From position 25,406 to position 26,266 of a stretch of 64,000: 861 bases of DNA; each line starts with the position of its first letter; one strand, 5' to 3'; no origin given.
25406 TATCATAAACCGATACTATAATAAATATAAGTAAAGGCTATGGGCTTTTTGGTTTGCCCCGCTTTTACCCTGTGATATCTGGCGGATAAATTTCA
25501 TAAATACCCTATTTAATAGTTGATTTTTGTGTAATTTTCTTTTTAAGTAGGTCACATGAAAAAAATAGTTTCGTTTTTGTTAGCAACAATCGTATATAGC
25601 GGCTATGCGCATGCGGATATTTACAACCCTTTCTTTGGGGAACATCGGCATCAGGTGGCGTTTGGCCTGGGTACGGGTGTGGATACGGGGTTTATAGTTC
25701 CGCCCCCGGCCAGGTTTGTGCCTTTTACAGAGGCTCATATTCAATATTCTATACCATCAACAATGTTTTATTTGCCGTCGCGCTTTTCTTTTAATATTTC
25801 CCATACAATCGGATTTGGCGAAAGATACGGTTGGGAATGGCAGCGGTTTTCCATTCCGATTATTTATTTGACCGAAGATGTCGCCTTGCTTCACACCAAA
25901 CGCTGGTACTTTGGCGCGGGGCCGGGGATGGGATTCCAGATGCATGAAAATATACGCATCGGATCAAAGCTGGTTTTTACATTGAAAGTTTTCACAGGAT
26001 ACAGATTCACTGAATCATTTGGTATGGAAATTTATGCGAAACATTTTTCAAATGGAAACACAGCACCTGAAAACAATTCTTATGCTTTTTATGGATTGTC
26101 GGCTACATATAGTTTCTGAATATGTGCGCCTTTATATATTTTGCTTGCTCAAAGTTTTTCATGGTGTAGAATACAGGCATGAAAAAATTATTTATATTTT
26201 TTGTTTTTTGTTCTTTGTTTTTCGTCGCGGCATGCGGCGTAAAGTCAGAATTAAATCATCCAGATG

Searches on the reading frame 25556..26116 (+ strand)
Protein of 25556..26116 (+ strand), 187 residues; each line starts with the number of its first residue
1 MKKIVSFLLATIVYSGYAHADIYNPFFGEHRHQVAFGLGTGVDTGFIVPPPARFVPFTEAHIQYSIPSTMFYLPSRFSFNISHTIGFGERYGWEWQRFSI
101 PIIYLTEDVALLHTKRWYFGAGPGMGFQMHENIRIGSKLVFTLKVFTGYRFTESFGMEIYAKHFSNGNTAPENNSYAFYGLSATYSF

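Call 72: search_protein_families(library=pfam, proteins=[window:25556-26116:+], max_evalue=0.001)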
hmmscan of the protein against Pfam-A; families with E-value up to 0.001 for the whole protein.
window:25556-26116:+ (187 aa): 1 family
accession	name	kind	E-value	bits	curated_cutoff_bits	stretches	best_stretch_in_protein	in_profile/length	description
PF09411.16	PagL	-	4.6e-09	36.9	23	1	82-185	29-135/136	Lipid A 3-O-deacylase (PagL)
